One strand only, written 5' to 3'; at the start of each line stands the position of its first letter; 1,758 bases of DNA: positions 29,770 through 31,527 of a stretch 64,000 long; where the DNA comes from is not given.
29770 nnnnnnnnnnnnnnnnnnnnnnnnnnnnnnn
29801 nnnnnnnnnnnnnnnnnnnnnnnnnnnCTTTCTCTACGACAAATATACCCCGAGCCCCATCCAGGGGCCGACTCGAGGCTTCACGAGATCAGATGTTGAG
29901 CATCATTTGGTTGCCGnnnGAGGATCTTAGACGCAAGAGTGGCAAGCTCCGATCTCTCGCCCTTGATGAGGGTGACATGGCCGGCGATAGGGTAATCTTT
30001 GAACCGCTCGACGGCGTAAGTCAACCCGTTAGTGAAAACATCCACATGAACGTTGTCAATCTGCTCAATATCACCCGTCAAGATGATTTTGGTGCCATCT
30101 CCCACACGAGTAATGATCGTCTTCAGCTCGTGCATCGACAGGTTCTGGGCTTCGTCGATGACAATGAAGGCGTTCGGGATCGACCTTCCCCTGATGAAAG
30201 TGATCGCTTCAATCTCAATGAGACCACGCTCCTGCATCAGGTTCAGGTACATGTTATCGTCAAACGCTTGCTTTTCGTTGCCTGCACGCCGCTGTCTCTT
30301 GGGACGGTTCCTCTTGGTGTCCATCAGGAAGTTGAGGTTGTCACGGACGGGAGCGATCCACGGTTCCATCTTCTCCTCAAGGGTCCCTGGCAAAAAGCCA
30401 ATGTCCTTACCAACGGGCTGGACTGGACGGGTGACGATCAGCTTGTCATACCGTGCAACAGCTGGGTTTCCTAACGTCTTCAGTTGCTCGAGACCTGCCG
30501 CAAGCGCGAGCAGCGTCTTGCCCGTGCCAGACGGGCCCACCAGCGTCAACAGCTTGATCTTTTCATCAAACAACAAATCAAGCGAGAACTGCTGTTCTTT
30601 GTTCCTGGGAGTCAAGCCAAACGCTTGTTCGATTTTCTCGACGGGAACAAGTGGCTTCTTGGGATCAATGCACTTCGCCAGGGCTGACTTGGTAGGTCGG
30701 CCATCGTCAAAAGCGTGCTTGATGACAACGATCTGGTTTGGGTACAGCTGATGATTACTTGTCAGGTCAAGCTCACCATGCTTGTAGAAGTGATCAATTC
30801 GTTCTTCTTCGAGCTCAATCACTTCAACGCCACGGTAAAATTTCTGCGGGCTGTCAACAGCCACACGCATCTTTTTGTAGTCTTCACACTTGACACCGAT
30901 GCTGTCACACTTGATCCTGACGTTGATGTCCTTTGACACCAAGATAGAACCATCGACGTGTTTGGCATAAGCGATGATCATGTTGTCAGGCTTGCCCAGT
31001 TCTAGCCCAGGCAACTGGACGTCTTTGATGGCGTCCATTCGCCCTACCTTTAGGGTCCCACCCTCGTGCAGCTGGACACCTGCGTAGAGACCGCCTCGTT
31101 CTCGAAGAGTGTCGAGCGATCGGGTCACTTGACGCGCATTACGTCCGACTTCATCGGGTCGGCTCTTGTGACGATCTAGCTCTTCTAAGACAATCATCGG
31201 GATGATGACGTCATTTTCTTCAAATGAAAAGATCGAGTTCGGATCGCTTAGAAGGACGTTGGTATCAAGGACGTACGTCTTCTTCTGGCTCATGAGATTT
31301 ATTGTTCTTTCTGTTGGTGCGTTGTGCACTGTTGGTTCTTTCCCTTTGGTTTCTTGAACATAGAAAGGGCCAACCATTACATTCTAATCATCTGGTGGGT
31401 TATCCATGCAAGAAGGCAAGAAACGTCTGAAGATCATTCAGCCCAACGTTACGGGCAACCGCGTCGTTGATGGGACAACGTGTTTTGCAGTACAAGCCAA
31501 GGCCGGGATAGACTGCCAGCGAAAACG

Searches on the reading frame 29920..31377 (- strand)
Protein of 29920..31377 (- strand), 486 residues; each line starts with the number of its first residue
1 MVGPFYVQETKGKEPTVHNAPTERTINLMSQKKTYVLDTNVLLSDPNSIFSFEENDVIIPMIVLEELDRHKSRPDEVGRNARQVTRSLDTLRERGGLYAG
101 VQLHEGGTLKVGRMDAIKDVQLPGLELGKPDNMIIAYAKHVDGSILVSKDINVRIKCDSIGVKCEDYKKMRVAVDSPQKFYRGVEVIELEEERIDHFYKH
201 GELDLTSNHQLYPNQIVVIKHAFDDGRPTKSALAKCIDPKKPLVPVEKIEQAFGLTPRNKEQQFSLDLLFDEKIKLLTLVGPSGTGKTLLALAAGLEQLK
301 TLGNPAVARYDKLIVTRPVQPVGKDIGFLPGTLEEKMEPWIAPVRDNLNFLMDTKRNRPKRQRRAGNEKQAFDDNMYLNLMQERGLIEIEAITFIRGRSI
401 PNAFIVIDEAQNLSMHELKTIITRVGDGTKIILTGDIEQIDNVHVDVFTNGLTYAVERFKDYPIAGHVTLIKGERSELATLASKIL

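Call 9: search_protein_families(library=pfam, proteins=[window:29920-31377:-], max_evalue=0.001)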
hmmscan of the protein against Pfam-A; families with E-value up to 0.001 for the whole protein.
window:29920-31377:- (486 aa): 5 families
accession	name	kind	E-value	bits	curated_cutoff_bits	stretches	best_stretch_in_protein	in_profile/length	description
PF02562.22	PhoH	-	5.7e-47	160.3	27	1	256-470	3-186/205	PhoH-like protein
PF13638.12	PIN_4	-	1.9e-29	103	21.9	1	35-168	1-132/132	PIN domain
PF13604.12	AAA_30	-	1.5e-07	31.8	27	1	401-444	88-132/191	AAA domain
PF13401.12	AAA_22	-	1.2e-06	29.3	27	1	276-437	7-124/130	AAA domain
PF13245.12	AAA_19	-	2.1e-06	28.4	25.1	1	399-440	88-129/134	AAA domain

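Call 84: search_protein_families(library=padloc, proteins=[window:29920-31293:-], max_evalue=0.01)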
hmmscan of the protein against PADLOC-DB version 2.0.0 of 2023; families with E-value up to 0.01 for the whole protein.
window:29920-31293:- (458 aa): 11 families
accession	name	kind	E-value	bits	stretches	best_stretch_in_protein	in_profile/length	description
PDLC02372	Nhi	-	1e-06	25.7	1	358-412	248-300/470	-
PDLC02350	AbiO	-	6.3e-05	19.9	0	362-412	246-297/468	AbiO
PDLC05065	PDC-S68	-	0.00011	18.2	0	376-412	706-742/1221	-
PDLC00129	GajB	-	0.00017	18.4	1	376-411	229-264/594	UrvD helicase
PDLC01439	typeIV_DinG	-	0.00093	15.9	1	222-289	9-67/575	CAS-IV-A; associated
PDLC04140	mad8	-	0.0039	14.7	0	224-265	5-46/314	mads_8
PDLC02082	Cas3b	-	0.0057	13.1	0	243-281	243-277/734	-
PDLC03813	RTasNERD-Hel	-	0.0067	13.6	0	232-267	212-245/519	DRT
PDLC05035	PDC-S53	-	0.0071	12.4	0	376-416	580-619/900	-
PDLC01983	CARF_m3--CARF_PIN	-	0.0081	13.8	0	3-67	239-297/397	-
PDLC01759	Cas3b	-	0.0094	12.7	0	244-275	228-259/711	-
